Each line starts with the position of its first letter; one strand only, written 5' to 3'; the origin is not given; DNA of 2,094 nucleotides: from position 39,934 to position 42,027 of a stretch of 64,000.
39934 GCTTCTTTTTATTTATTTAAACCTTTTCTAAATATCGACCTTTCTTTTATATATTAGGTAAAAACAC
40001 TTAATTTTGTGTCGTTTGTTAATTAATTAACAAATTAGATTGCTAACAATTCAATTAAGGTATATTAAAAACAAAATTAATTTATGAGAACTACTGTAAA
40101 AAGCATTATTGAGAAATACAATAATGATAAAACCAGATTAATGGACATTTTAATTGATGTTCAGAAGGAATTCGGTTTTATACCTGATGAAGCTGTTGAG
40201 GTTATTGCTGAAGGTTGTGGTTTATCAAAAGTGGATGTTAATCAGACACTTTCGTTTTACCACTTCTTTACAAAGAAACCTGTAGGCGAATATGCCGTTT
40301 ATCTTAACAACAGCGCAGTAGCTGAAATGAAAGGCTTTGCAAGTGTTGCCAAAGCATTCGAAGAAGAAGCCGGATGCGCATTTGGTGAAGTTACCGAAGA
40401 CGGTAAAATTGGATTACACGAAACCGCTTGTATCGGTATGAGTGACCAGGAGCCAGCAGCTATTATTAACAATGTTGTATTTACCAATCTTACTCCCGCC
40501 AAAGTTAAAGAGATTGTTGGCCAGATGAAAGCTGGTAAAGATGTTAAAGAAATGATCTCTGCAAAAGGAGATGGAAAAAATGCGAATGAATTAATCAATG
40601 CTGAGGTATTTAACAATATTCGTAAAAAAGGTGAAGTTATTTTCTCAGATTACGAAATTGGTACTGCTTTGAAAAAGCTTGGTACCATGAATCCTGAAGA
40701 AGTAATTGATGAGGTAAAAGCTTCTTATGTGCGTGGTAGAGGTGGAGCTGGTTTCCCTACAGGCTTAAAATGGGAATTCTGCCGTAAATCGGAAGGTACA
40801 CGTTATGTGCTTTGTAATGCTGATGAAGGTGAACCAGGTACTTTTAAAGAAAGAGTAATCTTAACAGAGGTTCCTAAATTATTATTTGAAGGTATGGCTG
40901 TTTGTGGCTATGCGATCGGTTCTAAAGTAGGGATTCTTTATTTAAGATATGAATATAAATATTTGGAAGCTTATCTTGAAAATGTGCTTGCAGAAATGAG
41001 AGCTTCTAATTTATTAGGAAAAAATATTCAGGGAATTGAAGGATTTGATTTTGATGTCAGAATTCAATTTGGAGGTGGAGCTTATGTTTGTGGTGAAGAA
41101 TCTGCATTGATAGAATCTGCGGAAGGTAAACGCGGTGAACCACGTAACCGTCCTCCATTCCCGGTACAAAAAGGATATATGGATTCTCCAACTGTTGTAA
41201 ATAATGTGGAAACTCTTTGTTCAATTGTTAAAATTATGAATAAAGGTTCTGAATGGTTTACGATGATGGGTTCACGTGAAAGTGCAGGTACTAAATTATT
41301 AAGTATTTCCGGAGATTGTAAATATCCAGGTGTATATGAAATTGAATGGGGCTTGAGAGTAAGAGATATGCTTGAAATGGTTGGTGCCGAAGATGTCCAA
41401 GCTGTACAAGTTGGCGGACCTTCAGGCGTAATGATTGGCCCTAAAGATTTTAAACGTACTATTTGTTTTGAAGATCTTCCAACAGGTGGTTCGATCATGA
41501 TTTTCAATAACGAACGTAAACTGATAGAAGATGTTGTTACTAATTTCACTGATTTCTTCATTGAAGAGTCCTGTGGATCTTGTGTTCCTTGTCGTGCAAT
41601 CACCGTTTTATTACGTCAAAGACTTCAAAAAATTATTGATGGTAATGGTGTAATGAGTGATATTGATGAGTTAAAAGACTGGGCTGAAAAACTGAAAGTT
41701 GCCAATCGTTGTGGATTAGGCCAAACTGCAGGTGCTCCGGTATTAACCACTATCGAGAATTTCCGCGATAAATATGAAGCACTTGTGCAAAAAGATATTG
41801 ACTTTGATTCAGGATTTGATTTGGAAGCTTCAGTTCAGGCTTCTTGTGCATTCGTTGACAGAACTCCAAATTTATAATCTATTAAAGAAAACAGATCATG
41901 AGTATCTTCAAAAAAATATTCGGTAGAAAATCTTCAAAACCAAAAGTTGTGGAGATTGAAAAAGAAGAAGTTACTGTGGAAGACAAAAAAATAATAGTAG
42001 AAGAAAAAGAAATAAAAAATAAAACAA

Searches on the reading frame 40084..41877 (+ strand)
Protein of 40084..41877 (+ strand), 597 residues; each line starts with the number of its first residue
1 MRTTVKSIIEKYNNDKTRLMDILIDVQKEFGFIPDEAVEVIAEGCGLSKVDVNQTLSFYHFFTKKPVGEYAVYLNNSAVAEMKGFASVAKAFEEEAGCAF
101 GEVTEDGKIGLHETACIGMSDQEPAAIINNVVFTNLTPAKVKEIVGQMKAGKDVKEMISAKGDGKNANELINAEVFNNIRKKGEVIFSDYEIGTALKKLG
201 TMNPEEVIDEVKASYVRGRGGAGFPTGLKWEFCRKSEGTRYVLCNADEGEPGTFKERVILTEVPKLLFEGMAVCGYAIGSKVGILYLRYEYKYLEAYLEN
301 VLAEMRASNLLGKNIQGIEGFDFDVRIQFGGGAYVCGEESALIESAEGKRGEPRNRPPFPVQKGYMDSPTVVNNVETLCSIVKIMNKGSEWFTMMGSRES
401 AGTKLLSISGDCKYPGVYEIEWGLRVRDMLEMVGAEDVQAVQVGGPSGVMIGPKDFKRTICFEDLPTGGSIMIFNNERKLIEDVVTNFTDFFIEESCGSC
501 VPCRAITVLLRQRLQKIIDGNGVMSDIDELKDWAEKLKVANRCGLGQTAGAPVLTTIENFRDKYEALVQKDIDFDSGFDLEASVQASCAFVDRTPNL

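Call 6: search_protein_families(library=pfam, proteins=[window:40084-41877:+])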
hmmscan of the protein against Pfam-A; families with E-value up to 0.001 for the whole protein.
window:40084-41877:+ (597 aa): 3 families
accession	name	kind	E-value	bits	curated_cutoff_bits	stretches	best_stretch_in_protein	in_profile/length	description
PF01512.22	Complex1_51K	-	5e-39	134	31.2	1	211-382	1-149/150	Nuo51 FMN-binding domain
PF01257.25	2Fe-2S_thioredx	-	2.7e-37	128.3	24.8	1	5-148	1-144/145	Thioredoxin-like [2Fe-2S] ferredoxin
PF10589.14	NADH_4Fe-4S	-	1.1e-24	86.5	23.5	1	483-566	1-84/85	NADH-ubiquinone oxidoreductase-F iron-sulfur binding region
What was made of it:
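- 40084..41877 (+): hoxF, a fusion of a NuoE-like 2Fe-2S domain with a NuoF-like FMN/NADH-binding diaphorase subunit (597 aa). Pfam PF01257 + PF01512 + PF10589 (call 6).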

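Call 14: find_homologous_proteins(query=window:40084-41877:+, max_evalue=1e-30)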
Query window:40084-41877:+ (597 aa): 8000 proteins with E <= 1e-30 among 8000 candidates; the best 120 are listed.
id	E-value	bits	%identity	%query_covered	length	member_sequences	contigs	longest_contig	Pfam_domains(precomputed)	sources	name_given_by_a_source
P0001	0.0e+0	1356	100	100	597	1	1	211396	PF10589.15,PF01257.26,PF01512.23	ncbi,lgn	-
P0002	0.0e+0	1296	94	100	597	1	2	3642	PF10589.15,PF01257.26,PF01512.23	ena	-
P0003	0.0e+0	1125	81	100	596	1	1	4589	PF10589.15,PF01257.26,PF01512.23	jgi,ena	-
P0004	0.0e+0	1125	82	100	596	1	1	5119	PF10589.15,PF01257.26,PF01512.23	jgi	-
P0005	0.0e+0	1114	81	100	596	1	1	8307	PF10589.15,PF01257.26,PF01512.23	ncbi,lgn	-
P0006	0.0e+0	1110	80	100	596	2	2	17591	PF10589.15,PF01257.26,PF01512.23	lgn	-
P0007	0.0e+0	1092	78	100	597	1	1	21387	PF10589.15,PF01257.26,PF01512.23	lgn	-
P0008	0.0e+0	1085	78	100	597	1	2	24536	PF10589.15,PF01257.26,PF01512.23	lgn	-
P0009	0.0e+0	1065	79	100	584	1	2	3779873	PF10589.15,PF01257.26,PF01512.23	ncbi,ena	-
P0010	0.0e+0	1065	79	100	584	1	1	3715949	PF10589.15,PF01257.26,PF01512.23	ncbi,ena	-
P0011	0.0e+0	1063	79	100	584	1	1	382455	PF10589.15,PF01257.26,PF01512.23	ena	-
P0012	0.0e+0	1062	79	100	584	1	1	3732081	PF10589.15,PF01257.26,PF01512.23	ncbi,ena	-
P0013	0.0e+0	1050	76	100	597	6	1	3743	PF10589.15,PF01257.26,PF01512.23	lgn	-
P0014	0.0e+0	1035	73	100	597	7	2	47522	PF10589.15,PF01257.26,PF01512.23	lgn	-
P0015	0.0e+0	1033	74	100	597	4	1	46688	PF10589.15,PF01257.26,PF01512.23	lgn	-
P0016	0.0e+0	1030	76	100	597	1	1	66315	PF10589.15,PF01257.26,PF01512.23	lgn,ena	-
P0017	0.0e+0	1028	74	100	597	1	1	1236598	PF10589.15,PF01257.26,PF01512.23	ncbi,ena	-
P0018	0.0e+0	1028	74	100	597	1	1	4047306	PF10589.15,PF01257.26,PF01512.23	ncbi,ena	-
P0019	0.0e+0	1026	75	100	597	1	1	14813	PF10589.15,PF01257.26,PF01512.23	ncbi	-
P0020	0.0e+0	1022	74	100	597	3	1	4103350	PF10589.15,PF01257.26,PF01512.23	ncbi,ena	-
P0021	0.0e+0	1017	72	100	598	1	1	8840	PF10589.15,PF01257.26,PF01512.23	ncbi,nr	ncbi:MAG: NAD(P)H-dependent oxidoreductase subunit E [Bacteroidales bacterium]|nr:NAD(P)H-dependent 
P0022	0.0e+0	1012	74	100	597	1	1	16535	PF10589.15,PF01257.26,PF01512.23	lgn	-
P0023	0.0e+0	1011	73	100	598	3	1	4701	PF10589.15,PF01257.26,PF01512.23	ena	-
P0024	5.6e-298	1008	72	100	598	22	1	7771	PF10589.15,PF01257.26,PF01512.23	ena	-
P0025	3.6e-289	978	70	100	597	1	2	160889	PF10589.15,PF01257.26,PF01512.23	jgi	jgi:[NiFe] hydrogenase diaphorase moiety large subunit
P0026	5.8e-288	974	69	100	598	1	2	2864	PF10589.15,PF01257.26,PF01512.23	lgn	-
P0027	8.6e-288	974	70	100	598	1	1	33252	PF10589.15,PF01257.26,PF01512.23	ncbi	-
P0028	2.2e-287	973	70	100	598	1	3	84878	PF10531.16,PF10589.15,PF01257.26,PF01512.23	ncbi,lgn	-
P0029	6.1e-286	968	71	100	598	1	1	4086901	PF10589.15,PF01257.26,PF01512.23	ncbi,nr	ncbi:MAG: NAD(P)H-dependent oxidoreductase subunit E [Bacteroidota bacterium]|nr:NAD(P)H-dependent o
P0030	8.2e-286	967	69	100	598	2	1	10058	PF10589.15,PF01257.26,PF01512.23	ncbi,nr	ncbi:MAG: NAD(P)H-dependent oxidoreductase subunit E [Bacteroidales bacterium]|nr:NAD(P)H-dependent 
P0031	6.6e-285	964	70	100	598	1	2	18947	PF10589.15,PF01257.26,PF01512.23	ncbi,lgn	-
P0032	7.8e-285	964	69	100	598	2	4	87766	PF10589.15,PF01257.26,PF01512.23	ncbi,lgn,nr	ncbi:MAG: NAD(P)H-dependent oxidoreductase subunit E [Bacteroidales bacterium]|nr:NAD(P)H-dependent 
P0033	7.4e-284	961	68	100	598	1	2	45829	PF10589.15,PF01257.26,PF01512.23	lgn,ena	-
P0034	3.5e-283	959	69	100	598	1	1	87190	PF10589.15,PF01257.26,PF01512.23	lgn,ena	-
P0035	2.9e-282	956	69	100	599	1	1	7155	PF10589.15,PF01257.26,PF01512.23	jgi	-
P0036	1.4e-281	953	69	100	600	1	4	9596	PF10589.15,PF01257.26,PF01512.23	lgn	-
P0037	1.7e-281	953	69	100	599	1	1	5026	PF10589.15,PF01257.26,PF01512.23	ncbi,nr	ncbi:MAG: NAD(P)H-dependent oxidoreductase subunit E [Bacteroidales bacterium]|nr:NAD(P)H-dependent 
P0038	1.8e-281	953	69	100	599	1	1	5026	PF10589.15,PF01257.26,PF01512.23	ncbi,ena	-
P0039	3.3e-280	949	69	100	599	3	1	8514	PF10589.15,PF01257.26,PF01512.23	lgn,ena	-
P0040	4.1e-280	949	69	100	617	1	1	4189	PF10589.15,PF01257.26,PF01512.23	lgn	-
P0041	7.8e-280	948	67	100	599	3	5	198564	PF10589.15,PF01257.26,PF01512.23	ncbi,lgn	-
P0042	3.2e-279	946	70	97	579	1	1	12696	PF10589.15,PF01257.26,PF01512.23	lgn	-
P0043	5.1e-279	945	67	100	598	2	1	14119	PF10589.15,PF01257.26,PF01512.23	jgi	-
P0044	6.2e-279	945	67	100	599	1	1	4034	PF10589.15,PF01257.26,PF01512.23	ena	-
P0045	1.7e-278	943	68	100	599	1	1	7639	PF10589.15,PF01257.26,PF01512.23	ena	-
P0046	2.6e-278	943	66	100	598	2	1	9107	PF10589.15,PF01257.26,PF01512.23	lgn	-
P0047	7.6e-277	938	67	100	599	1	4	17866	PF10589.15,PF01257.26,PF01512.23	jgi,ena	-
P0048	5.1e-275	932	67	100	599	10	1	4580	PF10589.15,PF01257.26,PF01512.23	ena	-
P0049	5.5e-275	932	66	100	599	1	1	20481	PF10589.15,PF01257.26,PF01512.23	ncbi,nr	ncbi:MAG: NAD(P)H-dependent oxidoreductase subunit E [Bacteroidales bacterium]|nr:NAD(P)H-dependent 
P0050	6.7e-274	928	66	100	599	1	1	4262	PF10589.15,PF01257.26,PF01512.23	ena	-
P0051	1.6e-272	924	67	100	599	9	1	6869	PF10589.15,PF01257.26,PF01512.23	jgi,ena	-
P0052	6.6e-272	921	67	100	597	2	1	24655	PF10589.15,PF01257.26,PF01512.23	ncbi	-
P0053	1.3e-269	914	65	100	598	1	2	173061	PF10589.15,PF01257.26,PF01512.23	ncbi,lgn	ncbi:MAG: NAD(P)H-dependent oxidoreductase subunit E [Bacteroidales bacterium]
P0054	9.2e-267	905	66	99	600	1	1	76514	PF10589.15,PF01257.26,PF01512.23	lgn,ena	-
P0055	2.8e-265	900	64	100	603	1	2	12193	PF10589.15,PF01257.26,PF01512.23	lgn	-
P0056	4.1e-265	899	65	99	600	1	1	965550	PF10531.16,PF10589.15,PF01257.26,PF01512.23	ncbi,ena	-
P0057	4.4e-265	899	66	100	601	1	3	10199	PF10531.16,PF10589.15,PF01257.26,PF01512.23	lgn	-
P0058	6.3e-265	898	65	100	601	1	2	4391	PF10589.15,PF01257.26,PF01512.23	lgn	-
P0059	1.1e-264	898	67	99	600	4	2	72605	PF10589.15,PF01257.26,PF01512.23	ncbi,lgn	-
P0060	1.1e-264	898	65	100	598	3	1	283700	PF10589.15,PF01257.26,PF01512.23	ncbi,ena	-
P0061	1.7e-264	897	65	100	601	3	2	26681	PF10531.16,PF10589.15,PF01257.26,PF01512.23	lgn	-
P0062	1.7e-264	897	65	100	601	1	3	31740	PF10589.15,PF01257.26,PF01512.23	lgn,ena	-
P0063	3.4e-264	896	65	100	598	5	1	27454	PF10589.15,PF01257.26,PF01512.23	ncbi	-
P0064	3.7e-264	896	65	100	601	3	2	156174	PF10589.15,PF01257.26,PF01512.23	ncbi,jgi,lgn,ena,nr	ncbi:MAG: NAD(P)H-dependent oxidoreductase subunit E [Bacteroidales bacterium]|nr:NAD(P)H-dependent 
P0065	4.2e-264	896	64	100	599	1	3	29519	PF10589.15,PF01257.26,PF01512.23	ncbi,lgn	-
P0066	7.0e-264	895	65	100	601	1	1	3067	PF10589.15,PF01257.26,PF01512.23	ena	-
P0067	9.4e-264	895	65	100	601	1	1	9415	PF10589.15,PF01257.26,PF01512.23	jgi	jgi:[NiFe] hydrogenase diaphorase moiety large subunit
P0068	1.1e-263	894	64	100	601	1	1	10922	PF10531.16,PF10589.15,PF01257.26,PF01512.23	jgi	jgi:[NiFe] hydrogenase diaphorase moiety large subunit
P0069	1.8e-263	894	65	100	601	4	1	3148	PF10531.16,PF10589.15,PF01257.26,PF01512.23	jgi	jgi:[NiFe] hydrogenase diaphorase moiety large subunit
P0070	2.0e-263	893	65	100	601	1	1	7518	PF10589.15,PF01257.26,PF01512.23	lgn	-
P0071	3.5e-263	893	65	100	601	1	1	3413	PF10589.15,PF01257.26,PF01512.23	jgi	jgi:[NiFe] hydrogenase diaphorase moiety large subunit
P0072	6.1e-263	892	64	100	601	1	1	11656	PF10531.16,PF10589.15,PF01257.26,PF01512.23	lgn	-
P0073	6.8e-263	892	65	100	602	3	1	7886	PF10589.15,PF01257.26,PF01512.23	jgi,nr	nr:NAD(P)H-dependent oxidoreductase subunit E [Bacteroidota bacterium]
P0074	7.9e-263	892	65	100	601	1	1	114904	PF10589.15,PF01257.26,PF01512.23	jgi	jgi:[NiFe] hydrogenase diaphorase moiety large subunit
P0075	8.0e-263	892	64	100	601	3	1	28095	PF10589.15,PF01257.26,PF01512.23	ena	-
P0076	8.2e-263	891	63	100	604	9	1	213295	PF10589.15,PF01257.26,PF01512.23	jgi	jgi:[NiFe] hydrogenase diaphorase moiety large subunit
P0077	8.6e-263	891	64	100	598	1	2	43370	PF10589.15,PF01257.26,PF01512.23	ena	-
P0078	9.6e-263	891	65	100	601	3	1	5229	PF10531.16,PF10589.15,PF01257.26,PF01512.23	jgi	jgi:[NiFe] hydrogenase diaphorase moiety large subunit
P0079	1.1e-262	891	64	100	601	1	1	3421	PF10589.15,PF01257.26,PF01512.23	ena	-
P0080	1.2e-262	891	65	100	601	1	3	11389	PF10531.16,PF10589.15,PF01257.26,PF01512.23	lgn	-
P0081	2.0e-262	890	64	100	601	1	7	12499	PF10531.16,PF10589.15,PF01257.26,PF01512.23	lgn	-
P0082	2.2e-262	890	65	100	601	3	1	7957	PF10531.16,PF10589.15,PF01257.26,PF01512.23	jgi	-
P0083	2.3e-262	890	64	100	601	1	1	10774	PF10589.15,PF01257.26,PF01512.23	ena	-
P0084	3.0e-262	890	65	100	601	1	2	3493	PF10531.16,PF10589.15,PF01257.26,PF01512.23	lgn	-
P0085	3.1e-262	890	66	100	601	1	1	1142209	PF10589.15,PF01257.26,PF01512.23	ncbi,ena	-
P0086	4.0e-262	889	64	100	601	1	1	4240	PF10531.16,PF10589.15,PF01257.26,PF01512.23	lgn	-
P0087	6.7e-262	888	65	100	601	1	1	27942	PF10589.15,PF01257.26,PF01512.23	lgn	-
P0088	7.6e-262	888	65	100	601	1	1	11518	PF10589.15,PF01257.26,PF01512.23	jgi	jgi:[NiFe] hydrogenase diaphorase moiety large subunit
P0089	8.4e-262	888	64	100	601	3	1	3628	PF10531.16,PF10589.15,PF01257.26,PF01512.23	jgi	jgi:[NiFe] hydrogenase diaphorase moiety large subunit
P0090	8.6e-262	888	64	100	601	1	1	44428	PF10531.16,PF10589.15,PF01257.26,PF01512.23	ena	-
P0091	9.6e-262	888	64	100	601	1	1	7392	PF10589.15,PF01257.26,PF01512.23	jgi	jgi:[NiFe] hydrogenase diaphorase moiety large subunit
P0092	1.0e-261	888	65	99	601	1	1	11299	PF10531.16,PF10589.15,PF01257.26,PF01512.23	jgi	jgi:[NiFe] hydrogenase diaphorase moiety large subunit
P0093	1.1e-261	888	64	100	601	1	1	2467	PF10589.15,PF01257.26,PF01512.23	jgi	jgi:[NiFe] hydrogenase diaphorase moiety large subunit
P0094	1.3e-261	888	65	100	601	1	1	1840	PF10589.15,PF01257.26,PF01512.23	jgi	jgi:[NiFe] hydrogenase diaphorase moiety large subunit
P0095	1.4e-261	887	64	100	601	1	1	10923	PF10589.15,PF01257.26,PF01512.23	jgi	-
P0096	1.6e-261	887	64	100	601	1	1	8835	PF10589.15,PF01257.26,PF01512.23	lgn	-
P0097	1.7e-261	887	64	99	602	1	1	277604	PF10589.15,PF01257.26,PF01512.23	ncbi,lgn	ncbi:MAG: NAD(P)H-dependent oxidoreductase subunit E [Candidatus Cyclobacteriaceae bacterium M3_2C_0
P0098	1.8e-261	887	64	100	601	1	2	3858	PF10531.16,PF10589.15,PF01257.26,PF01512.23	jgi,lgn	jgi:[NiFe] hydrogenase diaphorase moiety large subunit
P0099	1.8e-261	887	64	100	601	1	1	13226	PF10531.16,PF10589.15,PF01257.26,PF01512.23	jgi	jgi:[NiFe] hydrogenase diaphorase moiety large subunit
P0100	3.0e-261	886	64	100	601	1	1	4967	PF10531.16,PF10589.15,PF01257.26,PF01512.23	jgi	jgi:[NiFe] hydrogenase diaphorase moiety large subunit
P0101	3.3e-261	886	65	99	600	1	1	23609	PF10589.15,PF01257.26,PF01512.23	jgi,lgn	-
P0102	3.4e-261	886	63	100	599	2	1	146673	PF10589.15,PF01257.26,PF01512.23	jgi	jgi:[NiFe] hydrogenase diaphorase moiety large subunit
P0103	3.9e-261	886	64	99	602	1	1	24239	PF10589.15,PF01257.26,PF01512.23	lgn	-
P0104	4.1e-261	886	65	99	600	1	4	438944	PF10589.15,PF01257.26,PF01512.23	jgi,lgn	jgi:[NiFe] hydrogenase diaphorase moiety large subunit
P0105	5.7e-261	885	64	99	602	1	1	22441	PF10589.15,PF01257.26,PF01512.23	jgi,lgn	-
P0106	7.1e-261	885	65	100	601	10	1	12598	PF10531.16,PF10589.15,PF01257.26,PF01512.23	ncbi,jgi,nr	ncbi:MAG: NAD(P)H-dependent oxidoreductase subunit E [Bacteroidales bacterium]|jgi:[NiFe] hydrogenas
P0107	8.6e-261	885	64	100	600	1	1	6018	PF10589.15,PF01257.26,PF01512.23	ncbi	-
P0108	9.3e-261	885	64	100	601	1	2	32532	PF10531.16,PF10589.15,PF01257.26,PF01512.23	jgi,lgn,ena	-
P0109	1.0e-260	885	64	100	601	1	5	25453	PF10589.15,PF01257.26,PF01512.23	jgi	jgi:[NiFe] hydrogenase diaphorase moiety large subunit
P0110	1.0e-260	885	63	100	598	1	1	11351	PF10589.15,PF01257.26,PF01512.23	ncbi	-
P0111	1.3e-260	884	65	100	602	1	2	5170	PF10589.15,PF01257.26,PF01512.23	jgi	jgi:[NiFe] hydrogenase diaphorase moiety large subunit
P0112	1.3e-260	884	64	99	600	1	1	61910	PF10531.16,PF10589.15,PF01257.26,PF01512.23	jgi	jgi:[NiFe] hydrogenase diaphorase moiety large subunit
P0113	1.4e-260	884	65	100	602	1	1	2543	PF10589.15,PF01257.26,PF01512.23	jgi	-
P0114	1.6e-260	884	65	100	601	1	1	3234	PF10531.16,PF10589.15,PF01257.26,PF01512.23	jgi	-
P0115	1.8e-260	884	64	100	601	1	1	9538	PF10531.16,PF10589.15,PF01257.26,PF01512.23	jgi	jgi:[NiFe] hydrogenase diaphorase moiety large subunit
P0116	1.9e-260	884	64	100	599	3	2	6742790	PF10589.15,PF01257.26,PF01512.23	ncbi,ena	-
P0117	2.0e-260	884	64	100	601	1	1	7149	PF10531.16,PF10589.15,PF01257.26,PF01512.23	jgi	jgi:[NiFe] hydrogenase diaphorase moiety large subunit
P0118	2.0e-260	884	65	100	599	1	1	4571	PF10589.15,PF01257.26,PF01512.23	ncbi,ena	-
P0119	2.1e-260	884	65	100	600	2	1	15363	PF10589.15,PF01257.26,PF01512.23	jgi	jgi:[NiFe] hydrogenase diaphorase moiety large subunit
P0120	2.3e-260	883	63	100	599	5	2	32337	PF10589.15,PF01257.26,PF01512.23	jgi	-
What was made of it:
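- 40084..41877 (+): Call 14 homologues are named '[NiFe] hydrogenase diaphorase moiety large subunit'.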

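Call 16: find_related_loci(query=A1, collection=genome_contigs, flank=4000)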
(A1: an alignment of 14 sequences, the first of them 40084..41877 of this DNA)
Query A1 (597 aa) in genome_contigs; peptide patterns used: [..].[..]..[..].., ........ (x = any residue, [..] = any of these).
600 stretches matched a pattern (row limit reached: there are more); 599 encode a relative of the query (tblastn E <= 1e-3); the best 80 are kept; 80 distinct loci.
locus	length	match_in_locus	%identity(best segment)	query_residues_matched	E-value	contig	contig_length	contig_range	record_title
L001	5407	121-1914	72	1-597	0e+0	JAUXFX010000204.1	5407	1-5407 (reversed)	MAG: Bacteroidota bacterium isolate CSMAG_2914 CSMAG_2914_k117_2654476_length_5407_cov_18.0000, whole genome shotgun seq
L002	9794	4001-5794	64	1-597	0e+0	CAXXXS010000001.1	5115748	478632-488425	MAG: Bacteroidales bacterium isolate cfd47556-b600-40b4-9185-b1262979a081 genome assembly, contig: contig_1, whole genom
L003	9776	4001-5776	64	1-593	0e+0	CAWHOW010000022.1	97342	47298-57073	MAG: uncultured Bacteroidetes bacterium isolate MFD04780.bin.1.106 genome assembly, contig: contig_21936, whole genome s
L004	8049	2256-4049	63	1-597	0e+0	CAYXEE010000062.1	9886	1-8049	MAG TPA_asm: uncultured Chitinophagaceae bacterium isolate SRP257756_co1_98 genome assembly, contig: NODE_6254_length_98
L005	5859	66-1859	62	1-597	0e+0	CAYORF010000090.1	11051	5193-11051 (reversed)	MAG TPA_asm: uncultured Anaerolineales bacterium isolate binchicken_co9_181 genome assembly, contig: NODE_2544_length_11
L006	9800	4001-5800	62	1-597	0e+0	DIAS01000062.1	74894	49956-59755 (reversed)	MAG TPA_asm: Bacteroidales bacterium UBA5072 UBA5072_contig_8437, whole genome shotgun sequence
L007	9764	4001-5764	63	1-585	0e+0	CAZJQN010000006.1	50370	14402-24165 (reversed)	MAG TPA_asm: uncultured Bacteroidales bacterium isolate SRP167436_co1_340 genome assembly, contig: NODE_826_length_50370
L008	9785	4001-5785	62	1-593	0e+0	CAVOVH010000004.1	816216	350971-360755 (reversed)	MAG: uncultured Cytophagales bacterium isolate MFD09779.bin.2.36 genome assembly, contig: contig_36123, whole genome sho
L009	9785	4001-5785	61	3-595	0e+0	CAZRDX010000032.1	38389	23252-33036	MAG TPA_asm: uncultured Rikenellaceae bacterium isolate binchicken_co219_78 genome assembly, contig: k141_548415, whole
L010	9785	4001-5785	61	1-595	0e+0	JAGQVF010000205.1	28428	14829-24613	MAG: Bacteroidales bacterium isolate HKST-UBA08 2015-01-06_1_(paired)_contig_184550, whole genome shotgun sequence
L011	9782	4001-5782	61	1-593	0e+0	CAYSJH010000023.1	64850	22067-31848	MAG TPA_asm: uncultured Bacteroides sp. isolate binchicken_co150_133 genome assembly, contig: NODE_814_length_64850_cov_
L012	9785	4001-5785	62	1-597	0e+0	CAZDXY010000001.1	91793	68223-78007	MAG TPA_asm: uncultured Rikenellaceae bacterium isolate SRP241326_co1_256 genome assembly, contig: NODE_428_length_91793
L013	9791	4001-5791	60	1-595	0e+0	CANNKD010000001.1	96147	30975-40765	MAG: Bacteroidetes bacterium isolate ZH-Oct18-42 genome assembly, contig: ZH-Oct18-C91, whole genome shotgun sequence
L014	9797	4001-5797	61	1-597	0e+0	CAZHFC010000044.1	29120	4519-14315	MAG TPA_asm: uncultured Bacteroidales bacterium isolate SRP241341_co1_62 genome assembly, contig: NODE_1851_length_29120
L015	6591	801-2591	59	3-596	0e+0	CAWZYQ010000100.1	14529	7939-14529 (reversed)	MAG TPA_asm: uncultured Cytophagales bacterium isolate SRR948829_concoct_67 genome assembly, contig: ERZ2484278.808, who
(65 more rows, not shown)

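Call 28: find_encoding_contigs(protein=P0001, flank=1500, max_places=3)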
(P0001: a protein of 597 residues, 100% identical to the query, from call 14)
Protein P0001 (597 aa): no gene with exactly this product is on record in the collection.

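Call 29: find_encoding_contigs(protein=P0009, flank=4000, max_places=3)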
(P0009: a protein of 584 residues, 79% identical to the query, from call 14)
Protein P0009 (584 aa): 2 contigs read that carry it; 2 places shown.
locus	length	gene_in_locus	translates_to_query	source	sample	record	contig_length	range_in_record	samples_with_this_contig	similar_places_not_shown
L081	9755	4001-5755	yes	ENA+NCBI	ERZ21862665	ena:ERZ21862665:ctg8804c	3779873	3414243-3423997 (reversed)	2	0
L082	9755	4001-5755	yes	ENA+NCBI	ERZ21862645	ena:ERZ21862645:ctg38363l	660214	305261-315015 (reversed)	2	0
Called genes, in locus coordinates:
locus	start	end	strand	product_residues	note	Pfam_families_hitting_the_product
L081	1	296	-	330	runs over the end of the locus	PF01924:HypD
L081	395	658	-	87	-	PF01455:HupF_HypC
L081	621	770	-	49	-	-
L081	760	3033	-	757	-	PF00708:Acylphosphatase, PF07503:zf-HYPF, PF01300:Sua5_yciO_yrdC, PF17788:HypF_C, PF22521:HypF_C_2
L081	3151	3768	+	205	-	PF06971:Put_DNA-bind_N, PF01408:GFO_IDH_MocA, PF02629:CoA_binding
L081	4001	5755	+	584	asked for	PF01257:2Fe-2S_thioredx, PF01512:Complex1_51K, PF10589:NADH_4Fe-4S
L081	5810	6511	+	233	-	PF00111:Fer2, PF13510:Fer2_4, PF10588:NADH-G_4Fe-4S_3, PF22117:Fer4_Nqo3, PF13459:Fer4_15 (weak)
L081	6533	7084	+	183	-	PF01058:Oxidored_q6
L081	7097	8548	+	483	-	PF27537:HoxH, PF00374:NiFeSe_Hases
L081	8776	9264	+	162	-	-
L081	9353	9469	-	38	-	-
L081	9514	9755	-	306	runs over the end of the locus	PF13715:CarbopepD_reg_2 (weak)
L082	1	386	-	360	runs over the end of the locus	PF01924:HypD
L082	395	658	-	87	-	PF01455:HupF_HypC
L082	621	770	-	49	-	-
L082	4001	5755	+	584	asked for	PF01257:2Fe-2S_thioredx, PF01512:Complex1_51K, PF10589:NADH_4Fe-4S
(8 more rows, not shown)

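Call 30: find_encoding_contigs(protein=P0018, flank=4000, max_places=1)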
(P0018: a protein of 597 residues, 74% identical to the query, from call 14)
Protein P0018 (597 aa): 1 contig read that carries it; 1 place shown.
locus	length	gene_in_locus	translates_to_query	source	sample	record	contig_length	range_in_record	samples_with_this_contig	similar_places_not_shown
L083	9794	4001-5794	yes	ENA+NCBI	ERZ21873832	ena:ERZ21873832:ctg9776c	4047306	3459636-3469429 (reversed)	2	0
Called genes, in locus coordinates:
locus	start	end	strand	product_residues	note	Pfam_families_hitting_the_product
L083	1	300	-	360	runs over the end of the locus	PF01924:HypD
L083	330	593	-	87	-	PF01455:HupF_HypC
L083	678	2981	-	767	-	PF00708:Acylphosphatase, PF07503:zf-HYPF, PF01300:Sua5_yciO_yrdC, PF17788:HypF_C, PF22521:HypF_C_2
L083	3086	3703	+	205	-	PF06971:Put_DNA-bind_N, PF01408:GFO_IDH_MocA (weak), PF02629:CoA_binding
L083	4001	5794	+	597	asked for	PF01257:2Fe-2S_thioredx, PF01512:Complex1_51K, PF10589:NADH_4Fe-4S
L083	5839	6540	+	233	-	PF00111:Fer2, PF13510:Fer2_4, PF10588:NADH-G_4Fe-4S_3, PF22117:Fer4_Nqo3, PF13459:Fer4_15 (faint)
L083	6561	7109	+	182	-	PF01058:Oxidored_q6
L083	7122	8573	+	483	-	PF27537:HoxH, PF00374:NiFeSe_Hases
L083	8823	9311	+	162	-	-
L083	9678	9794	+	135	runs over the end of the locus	PF19897:DUF6370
